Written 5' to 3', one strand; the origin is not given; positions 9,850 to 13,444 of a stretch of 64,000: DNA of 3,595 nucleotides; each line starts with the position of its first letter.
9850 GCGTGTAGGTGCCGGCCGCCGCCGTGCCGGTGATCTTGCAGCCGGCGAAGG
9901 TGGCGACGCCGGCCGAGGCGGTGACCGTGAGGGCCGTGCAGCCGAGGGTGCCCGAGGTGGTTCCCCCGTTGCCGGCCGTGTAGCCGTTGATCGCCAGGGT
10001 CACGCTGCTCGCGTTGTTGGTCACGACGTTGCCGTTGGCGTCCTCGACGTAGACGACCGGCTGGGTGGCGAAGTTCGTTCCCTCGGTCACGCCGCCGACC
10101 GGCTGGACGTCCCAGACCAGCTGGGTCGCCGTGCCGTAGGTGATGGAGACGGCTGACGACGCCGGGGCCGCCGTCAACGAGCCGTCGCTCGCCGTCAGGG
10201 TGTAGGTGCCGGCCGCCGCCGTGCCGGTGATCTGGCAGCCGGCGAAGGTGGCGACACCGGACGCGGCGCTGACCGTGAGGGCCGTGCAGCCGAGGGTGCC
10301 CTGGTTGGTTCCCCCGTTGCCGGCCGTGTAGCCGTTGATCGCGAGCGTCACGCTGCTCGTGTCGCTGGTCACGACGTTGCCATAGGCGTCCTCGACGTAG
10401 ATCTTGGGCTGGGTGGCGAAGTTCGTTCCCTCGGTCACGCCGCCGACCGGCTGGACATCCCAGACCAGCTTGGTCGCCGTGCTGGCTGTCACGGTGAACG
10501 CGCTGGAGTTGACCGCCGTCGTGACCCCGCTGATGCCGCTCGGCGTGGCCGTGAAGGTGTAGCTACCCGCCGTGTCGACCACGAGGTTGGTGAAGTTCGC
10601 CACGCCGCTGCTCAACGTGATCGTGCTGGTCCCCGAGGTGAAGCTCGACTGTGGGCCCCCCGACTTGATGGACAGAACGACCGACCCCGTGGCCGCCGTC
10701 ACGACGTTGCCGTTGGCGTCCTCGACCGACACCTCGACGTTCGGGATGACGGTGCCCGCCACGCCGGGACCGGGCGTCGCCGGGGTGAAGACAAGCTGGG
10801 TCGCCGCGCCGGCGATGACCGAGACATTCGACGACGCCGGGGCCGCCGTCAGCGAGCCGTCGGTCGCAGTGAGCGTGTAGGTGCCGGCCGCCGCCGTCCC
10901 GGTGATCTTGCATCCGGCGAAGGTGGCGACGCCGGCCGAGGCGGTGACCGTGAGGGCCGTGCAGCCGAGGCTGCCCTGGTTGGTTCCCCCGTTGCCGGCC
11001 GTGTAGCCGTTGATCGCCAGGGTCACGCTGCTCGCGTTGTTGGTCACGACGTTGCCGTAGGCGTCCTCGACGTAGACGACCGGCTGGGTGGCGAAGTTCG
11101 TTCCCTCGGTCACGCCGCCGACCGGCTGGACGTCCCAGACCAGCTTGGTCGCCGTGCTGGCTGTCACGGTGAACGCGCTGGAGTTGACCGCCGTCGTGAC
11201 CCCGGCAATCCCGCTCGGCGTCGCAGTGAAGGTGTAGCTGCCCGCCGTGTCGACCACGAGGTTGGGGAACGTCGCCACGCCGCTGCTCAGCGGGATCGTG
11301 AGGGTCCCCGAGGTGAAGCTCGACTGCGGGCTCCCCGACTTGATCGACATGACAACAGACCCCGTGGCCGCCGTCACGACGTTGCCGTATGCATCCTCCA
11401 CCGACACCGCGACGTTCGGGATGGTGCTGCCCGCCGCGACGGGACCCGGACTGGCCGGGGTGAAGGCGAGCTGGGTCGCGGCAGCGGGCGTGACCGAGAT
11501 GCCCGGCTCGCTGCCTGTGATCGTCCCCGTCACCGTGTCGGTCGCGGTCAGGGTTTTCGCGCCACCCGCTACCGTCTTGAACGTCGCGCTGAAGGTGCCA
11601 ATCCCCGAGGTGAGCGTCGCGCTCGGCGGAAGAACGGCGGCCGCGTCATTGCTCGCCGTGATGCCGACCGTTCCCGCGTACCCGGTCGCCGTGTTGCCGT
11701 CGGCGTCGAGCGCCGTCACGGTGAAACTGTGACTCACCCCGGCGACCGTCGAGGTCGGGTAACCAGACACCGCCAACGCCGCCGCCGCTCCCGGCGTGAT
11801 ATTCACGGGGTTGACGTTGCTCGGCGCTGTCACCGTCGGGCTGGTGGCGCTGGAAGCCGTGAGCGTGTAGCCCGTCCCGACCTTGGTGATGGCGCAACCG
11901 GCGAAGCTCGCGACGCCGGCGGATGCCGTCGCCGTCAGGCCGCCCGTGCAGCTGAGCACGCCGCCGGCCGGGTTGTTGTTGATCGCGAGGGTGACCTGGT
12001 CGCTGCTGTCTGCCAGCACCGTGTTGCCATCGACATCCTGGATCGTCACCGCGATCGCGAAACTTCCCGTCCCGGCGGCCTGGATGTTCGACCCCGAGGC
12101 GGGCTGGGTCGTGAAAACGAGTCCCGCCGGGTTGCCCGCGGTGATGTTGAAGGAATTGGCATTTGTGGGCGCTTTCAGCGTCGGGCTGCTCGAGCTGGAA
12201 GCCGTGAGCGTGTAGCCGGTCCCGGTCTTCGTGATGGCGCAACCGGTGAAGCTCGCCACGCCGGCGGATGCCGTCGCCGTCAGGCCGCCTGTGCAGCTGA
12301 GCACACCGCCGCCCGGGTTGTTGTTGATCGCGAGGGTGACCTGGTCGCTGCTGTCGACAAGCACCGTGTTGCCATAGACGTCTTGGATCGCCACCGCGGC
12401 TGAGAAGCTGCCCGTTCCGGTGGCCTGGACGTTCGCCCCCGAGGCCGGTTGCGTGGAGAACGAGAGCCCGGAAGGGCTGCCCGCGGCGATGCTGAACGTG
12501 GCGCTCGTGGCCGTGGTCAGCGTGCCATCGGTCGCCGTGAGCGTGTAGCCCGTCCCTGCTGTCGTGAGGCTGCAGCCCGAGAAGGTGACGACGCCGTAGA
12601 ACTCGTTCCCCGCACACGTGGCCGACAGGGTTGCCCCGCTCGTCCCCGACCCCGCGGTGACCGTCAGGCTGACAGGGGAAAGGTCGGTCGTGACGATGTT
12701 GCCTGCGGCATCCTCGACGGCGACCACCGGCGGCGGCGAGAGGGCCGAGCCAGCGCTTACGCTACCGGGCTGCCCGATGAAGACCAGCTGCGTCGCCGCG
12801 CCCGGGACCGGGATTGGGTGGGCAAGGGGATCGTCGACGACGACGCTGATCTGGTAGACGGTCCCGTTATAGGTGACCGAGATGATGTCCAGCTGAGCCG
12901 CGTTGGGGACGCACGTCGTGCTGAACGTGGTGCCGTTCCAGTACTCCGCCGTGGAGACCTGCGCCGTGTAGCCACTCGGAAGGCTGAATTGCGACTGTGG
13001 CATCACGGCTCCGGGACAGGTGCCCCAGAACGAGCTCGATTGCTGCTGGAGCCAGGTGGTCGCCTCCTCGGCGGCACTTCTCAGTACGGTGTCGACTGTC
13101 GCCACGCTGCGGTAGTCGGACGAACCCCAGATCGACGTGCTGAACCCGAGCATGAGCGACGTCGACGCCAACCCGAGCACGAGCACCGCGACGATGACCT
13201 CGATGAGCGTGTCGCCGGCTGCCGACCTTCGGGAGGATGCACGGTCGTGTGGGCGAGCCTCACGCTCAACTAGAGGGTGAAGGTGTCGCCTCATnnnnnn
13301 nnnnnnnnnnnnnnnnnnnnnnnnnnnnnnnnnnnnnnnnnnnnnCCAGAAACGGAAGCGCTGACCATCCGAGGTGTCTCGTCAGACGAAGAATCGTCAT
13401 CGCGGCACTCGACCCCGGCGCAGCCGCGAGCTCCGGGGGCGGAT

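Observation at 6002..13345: A protein of about 2,430 aa with a type IV prepilin leader followed by about 20 tandem Ig-like modules (giant modular pilin candidate)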

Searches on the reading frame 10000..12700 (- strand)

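Call 7: search_protein_families(library=pfam, max_evalue=1, proteins=[window:10000-12700:-])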
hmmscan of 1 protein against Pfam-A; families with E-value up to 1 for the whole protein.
window:10000-12700:- (900 aa): 5 families
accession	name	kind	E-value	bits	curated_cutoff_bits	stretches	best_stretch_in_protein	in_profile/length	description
PF18565.7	Glyco_hydro2_C5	-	3.4e-09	36.9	32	3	767-845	22-100/103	Glycoside hydrolase family 2 C-terminal domain 5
PF20257.3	SAM_HAT_C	-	0.00095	19.9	25.5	0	434-452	5-23/84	SAM hydroxide adenosyltransferase C-terminal domain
PF22091.2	DUF6941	-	0.0028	18.4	27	0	654-717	54-109/125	Family of unknown function (DUF6941)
PF02883.26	Alpha_adaptinC2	-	0.0034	18.1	27.6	0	176-212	35-71/111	Adaptin C-terminal domain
PF15096.12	G6B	-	0.04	14.4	24.3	0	124-176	5-58/114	G6b-B extracellular V-set Ig-like domain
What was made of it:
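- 6005..12787 (-): Array of 20 Ig-like modules, residues ~170-2430. Order: A, B, B, C, FTPA, WDVQ, FTPA, WDVQ x2, FTPA, WDVQ x9, FTPA. PF18565 at 36.9 bits, above its cutoff of 32 (call 7).
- On Bacterial Ig-like (Big/invasin-type) domains: There are no Big_x hits in the window protein (call 7).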

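Call 11: search_protein_families(library=ncbifam, max_evalue=0.1, proteins=[window:10000-12700:-])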
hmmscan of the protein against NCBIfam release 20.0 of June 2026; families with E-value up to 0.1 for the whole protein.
window:10000-12700:- (900 aa): 0 families

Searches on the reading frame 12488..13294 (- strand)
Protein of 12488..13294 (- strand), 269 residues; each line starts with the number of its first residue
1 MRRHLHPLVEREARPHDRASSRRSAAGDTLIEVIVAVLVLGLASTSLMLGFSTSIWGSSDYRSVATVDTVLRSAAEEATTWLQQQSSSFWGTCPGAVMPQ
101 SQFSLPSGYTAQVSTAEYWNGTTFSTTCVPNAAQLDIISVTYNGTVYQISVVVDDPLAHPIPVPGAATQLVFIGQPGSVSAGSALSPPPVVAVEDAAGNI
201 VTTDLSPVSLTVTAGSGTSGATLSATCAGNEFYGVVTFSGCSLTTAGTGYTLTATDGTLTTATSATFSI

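Call 13: find_homologous_proteins(query=window:12488-13294:-)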
Query seq(269 aa) (269 aa): 178 proteins with E <= 0.001 among 8000 candidates; the best 120 are listed.
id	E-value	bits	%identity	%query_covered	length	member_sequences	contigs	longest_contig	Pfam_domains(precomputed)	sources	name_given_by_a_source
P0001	9.0e-90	319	59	88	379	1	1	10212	-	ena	-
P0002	2.6e-84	301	60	93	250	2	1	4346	-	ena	-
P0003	3.8e-80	287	58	93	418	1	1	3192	-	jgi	-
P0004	1.9e-76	275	47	82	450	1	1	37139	-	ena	-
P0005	1.9e-76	275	56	91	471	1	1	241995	-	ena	-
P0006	3.7e-73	264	52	100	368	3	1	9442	-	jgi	jgi:hypothetical protein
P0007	4.1e-73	264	50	100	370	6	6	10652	-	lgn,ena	-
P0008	8.6e-72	260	50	100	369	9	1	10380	-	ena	-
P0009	2.4e-71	258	74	65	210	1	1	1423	-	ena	-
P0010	2.8e-71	258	49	100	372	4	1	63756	-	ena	-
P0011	3.1e-70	255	53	97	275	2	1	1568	-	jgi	-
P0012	1.5e-69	252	54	95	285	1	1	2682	-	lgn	-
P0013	4.6e-67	244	52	100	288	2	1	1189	-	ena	-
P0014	1.1e-66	243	48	95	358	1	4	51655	-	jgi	jgi:type II secretory pathway pseudopilin PulG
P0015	3.1e-66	242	53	95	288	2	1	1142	-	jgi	-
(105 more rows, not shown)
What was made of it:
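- Sources name some homologues 'pseudopilin PulG' or 'prepilin-type N-terminal cleavage/methylation domain-containing protein' (call 13).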

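Call 17: find_related_loci(query=A1, collection=genome_contigs, flank=10000)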
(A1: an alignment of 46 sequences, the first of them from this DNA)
Query A1 (269 aa) in genome_contigs; peptide patterns used: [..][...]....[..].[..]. (x = any residue, [..] = any of these).
178 stretches matched a pattern; 142 encode a relative of the query (tblastn E <= 1e-3); the best 80 are kept; 79 distinct loci.
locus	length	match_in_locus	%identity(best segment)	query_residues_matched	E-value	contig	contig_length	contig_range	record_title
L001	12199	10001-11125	57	1-269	1e-95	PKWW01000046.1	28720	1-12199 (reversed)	MAG: Acidimicrobiaceae bacterium isolate palsa_658 73.20120500_P28.10_contig_4573, whole genome shotgun sequence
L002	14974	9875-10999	55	1-269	5e-92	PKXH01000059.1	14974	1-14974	MAG: Acidimicrobiaceae bacterium isolate palsa_653 73.20120500_P26.23_contig_3695, whole genome shotgun sequence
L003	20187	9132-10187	60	1-269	6e-92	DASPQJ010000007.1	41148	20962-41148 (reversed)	MAG TPA_asm: Acidimicrobiales bacterium isolate SMAG_U12196 k141_1873342, whole genome shotgun sequence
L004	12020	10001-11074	57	18-269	7e-91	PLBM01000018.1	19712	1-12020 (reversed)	MAG: Acidimicrobiaceae bacterium isolate palsa_611 73.20111000_P3M.84_contig_9137, whole genome shotgun sequence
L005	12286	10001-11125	55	1-269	1e-89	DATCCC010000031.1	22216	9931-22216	MAG TPA_asm: Acidimicrobiales bacterium isolate SMAG_U7689 k141_96234, whole genome shotgun sequence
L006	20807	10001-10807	50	2-269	5e-80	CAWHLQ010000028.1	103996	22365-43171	MAG: uncultured Actinomycetota bacterium isolate MFD04780.bin.2.179 genome assembly, contig: contig_38951, whole genome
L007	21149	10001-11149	53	9-269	2e-77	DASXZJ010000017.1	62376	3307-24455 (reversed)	MAG TPA_asm: Acidimicrobiales bacterium isolate SMAG_U4848 k141_268755, whole genome shotgun sequence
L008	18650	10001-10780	50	5-269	7e-70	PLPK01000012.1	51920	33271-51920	MAG: Acidimicrobiaceae bacterium isolate bog_793 73.20120700_S3D.46_contig_10299, whole genome shotgun sequence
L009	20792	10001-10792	50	1-269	3e-68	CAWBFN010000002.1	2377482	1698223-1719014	MAG: uncultured Acidimicrobiaceae bacterium isolate MFD00731.bin.1.11 genome assembly, contig: contig_21326, whole genom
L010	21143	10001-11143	45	11-269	1e-63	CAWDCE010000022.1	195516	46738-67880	MAG: uncultured Acidimicrobiaceae bacterium isolate MFD04780.bin.2.96 genome assembly, contig: contig_40976, whole genom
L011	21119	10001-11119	48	19-269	1e-62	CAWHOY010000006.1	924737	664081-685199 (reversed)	MAG: uncultured Acidimicrobiaceae bacterium isolate MFD09222.bin.1.185 genome assembly, contig: contig_73587, whole geno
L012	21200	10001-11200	41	1-258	1e-60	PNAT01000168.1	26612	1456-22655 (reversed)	MAG: Acidimicrobiaceae bacterium isolate palsa_552 73.20110800_P1D.86_contig_8536, whole genome shotgun sequence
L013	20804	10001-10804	47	3-269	5e-59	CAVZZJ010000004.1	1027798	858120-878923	MAG: uncultured Acidimicrobiaceae bacterium isolate MFD01716.bin.2.92 genome assembly, contig: contig_24742, whole genom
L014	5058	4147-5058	45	22-269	9e-58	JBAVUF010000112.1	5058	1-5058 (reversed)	MAG: Acidimicrobiales bacterium isolate MFD02913_ilm_asm_bin1 k127_157670, whole genome shotgun sequence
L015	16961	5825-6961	47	22-269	3e-57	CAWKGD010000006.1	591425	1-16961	MAG: uncultured Acidimicrobiaceae bacterium isolate MFD09222.bin.1.182 genome assembly, contig: contig_79456, whole geno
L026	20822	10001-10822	47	11-269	2e-51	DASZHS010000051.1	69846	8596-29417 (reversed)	MAG TPA_asm: Acidimicrobiales bacterium isolate SMAG_U6582 k141_3982302, whole genome shotgun sequence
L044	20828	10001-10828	43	1-269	1e-44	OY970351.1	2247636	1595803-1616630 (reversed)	MAG: uncultured Acidimicrobiaceae bacterium isolate MFD06092.bin.1.32 genome assembly, chromosome: 1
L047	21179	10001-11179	41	10-269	4e-44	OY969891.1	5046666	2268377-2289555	MAG: uncultured Acidimicrobiaceae bacterium isolate MFD09286.bin.1.140 genome assembly, chromosome: 1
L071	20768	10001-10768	39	1-255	1e-33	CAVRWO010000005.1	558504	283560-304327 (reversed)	MAG: uncultured Acidimicrobiaceae bacterium isolate MFD05512.bin.1.178 genome assembly, contig: contig_25196, whole geno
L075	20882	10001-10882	40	1-265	4e-33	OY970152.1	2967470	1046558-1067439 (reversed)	MAG: uncultured Acidimicrobiaceae bacterium isolate MFD04434.bin.c.1 genome assembly, chromosome: 1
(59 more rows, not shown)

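Call 22: predict_structure(alignment_id=A1)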
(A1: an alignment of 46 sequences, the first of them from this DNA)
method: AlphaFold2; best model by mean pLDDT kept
length: 269 residues; sequences in the alignment: 46
mean_pLDDT: 85.3   pTM: 0.47
mean pLDDT of the five models: 85.3, 84.8, 84.0, 83.9, 81.7
residues with pLDDT >= 90: 162; 70-90: 65; 50-70: 25; < 50: 17
segments of 3 or more residues with pLDDT < 50: 1-3, 10-21
pLDDT, mean of each block of 10 residues (from residue 1): 47 45 62 93 94 78 87 92 77 73 90 88 87 90 94 73 82 95 96 93 93 93 96 95 96 97 97
secondary structure, 60 per line:
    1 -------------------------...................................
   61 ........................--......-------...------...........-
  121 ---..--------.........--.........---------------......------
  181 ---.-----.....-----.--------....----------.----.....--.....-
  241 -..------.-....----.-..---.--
elements in order: H26-84 H87-92 E109-119 E134-142 E145-153 E169-174 E190-194 E209-212 E228-232 E235-239 E252-255
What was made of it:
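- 6005..12787 (-): Module 1 modelled as a beta-sandwich with pLDDT >93 (call 22).
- On Bacterial Ig-like (Big/invasin-type) domains: Module 1 has pLDDT >93 (call 22).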

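Call 27: fold_search(model_id=the predicted structure, library=pdb)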
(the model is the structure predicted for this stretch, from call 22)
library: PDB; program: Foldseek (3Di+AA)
matches with E <= 10: 964; with E <= 0.001: 3
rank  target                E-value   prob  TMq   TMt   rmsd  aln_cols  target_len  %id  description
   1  2yd7_A                8.3e-04  0.97  0.20  0.26  15.9       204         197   11  Crystal structure of the N-terminal Ig1-2 module of Human Receptor Protein Tyrosine Phosphatase Delta (released 2011-04-13)
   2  6sdb_E                9.7e-04  0.99  0.23  0.29  13.7       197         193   12  Chimeric titin Z1Z2 functionalized with a KLER exogenous peptide from decorin (released 2019-09-18)
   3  3b43                  9.7e-04  0.97  0.20  0.11  15.7       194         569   10  I-band fragment I65-I70 from titin (released 2008-01-22)
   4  6quc_A                1.0e-03  1.00  0.28  0.10  11.7       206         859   17  Truncated beta-galactosidase III from Bifidobacterium bifidum (released 2020-03-18)
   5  5t9a_A                1.3e-03  1.00  0.31  0.12  11.7       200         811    8  Crystal structure of BuGH2Cwt (released 2017-09-13)
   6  6sdb_A                1.3e-03  0.99  0.22  0.28  13.4       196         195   11  Chimeric titin Z1Z2 functionalized with a KLER exogenous peptide from decorin (released 2019-09-18)
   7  2yd6                  1.3e-03  0.98  0.20  0.26  15.6       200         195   10  Crystal structure of the N-terminal Ig1-2 module of Human Receptor Protein Tyrosine Phosphatase Delta (released 2011-04-13)
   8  1wlh_A                1.5e-03  1.00  0.27  0.24  14.2       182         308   13  Molecular structure of the rod domain of Dictyostelium filamin (released 2004-10-05)
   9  6tqd_F                1.5e-03  1.00  0.27  0.34  12.1       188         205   13  D00-D0 domain of Intimin (released 2021-01-13)
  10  5ftx                  1.6e-03  1.00  0.29  0.13  12.6       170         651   19  Structure of surface layer protein SbsC, domains 4-9 (released 2017-02-22)
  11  6dlh                  1.6e-03  0.85  0.18  0.09  13.7       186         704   13  Endo-fucoidan hydrolase MfFcnA4 from glycoside hydrolase family 107 (released 2018-10-03)
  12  6qub_A                1.8e-03  1.00  0.30  0.11  10.7       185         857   19  Truncated beta-galactosidase III from Bifidobacterium bifidum in complex with galactose (released 2020-03-18)
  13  4cu7                  1.8e-03  1.00  0.28  0.10  13.6       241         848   11  Unravelling the multiple functions of the architecturally intricate Streptococcus pneumoniae beta-galactosidase, BgaA (released 2014-08-20)
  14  4cuc_A                2.1e-03  1.00  0.28  0.11  13.6       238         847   11  Unravelling the multiple functions of the architecturally intricate Streptococcus pneumoniae beta-galactosidase, BgaA. (released 2014-08-20)
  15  7nit_A                2.5e-03  1.00  0.28  0.07  10.8       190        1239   18  X-ray structure of a multidomain BbgIII from Bifidobacterium bifidum (released 2021-12-22)
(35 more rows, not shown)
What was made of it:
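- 6005..12787 (-): Foldseek hits to intimin D00-D0, SbsC, Sap and GH2 Ig domains (call 27).
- On Bacterial Ig-like (Big/invasin-type) domains: Foldseek gives probability ~1.0 to intimin D00-D0, SbsC and GH2 Ig domains (call 27).
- Closest known: Fibrillar adhesins built of Ig-like stalks. Same: Foldseek matches to intimin D00-D0, SbsC and Sap domains (call 27).
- The first repeat is an Ig sandwich at pLDDT >93 (call 22), with Foldseek hits to intimin D00-D0, SbsC and GH2 Ig domains (call 27).
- Tried and rejected: Foldseek of the 269-aa model against the PDB (call 27).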

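Call 43: search_protein_families(library=pfam, max_evalue=0.001, proteins=[L026:10049-20689:+, L044:10079-18685:+, L071:10055-16993:+])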
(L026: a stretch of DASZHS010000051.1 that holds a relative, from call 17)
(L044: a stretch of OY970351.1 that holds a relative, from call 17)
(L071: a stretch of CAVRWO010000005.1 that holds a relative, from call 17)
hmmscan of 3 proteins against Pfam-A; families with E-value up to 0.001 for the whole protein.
L026:10049-20689:+ (3547 aa): 2 families
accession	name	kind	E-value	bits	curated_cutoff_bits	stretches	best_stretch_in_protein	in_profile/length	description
PF00041.27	fn3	-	5.4e-36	123.1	25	0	964-1039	3-72/84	Fibronectin type III domain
PF16656.11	Pur_ac_phosph_N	-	5.2e-06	27.4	30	0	1986-2035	32-81/93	Purple acid Phosphatase, N-terminal domain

L044:10079-18685:+ (2869 aa): 2 families
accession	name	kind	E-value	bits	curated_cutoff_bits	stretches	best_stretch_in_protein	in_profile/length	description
PF11013.13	DUF2851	-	9.2e-16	58.2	25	0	1543-1592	298-347/375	Protein of unknown function (DUF2851)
PF16640.11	Big_3_5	-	2.2e-09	38.2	35.5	1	816-912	2-87/88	Bacterial Ig-like domain (group 3)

L071:10055-16993:+ (2313 aa): 1 family
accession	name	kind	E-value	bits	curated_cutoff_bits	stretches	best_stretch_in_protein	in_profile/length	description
PF16640.11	Big_3_5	-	4.7e-118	386.5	35.5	13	1241-1336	1-88/88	Bacterial Ig-like domain (group 3)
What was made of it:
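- On Bacterial Ig-like (Big/invasin-type) domains: Some relatives do carry Big_3_5 (call 43).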
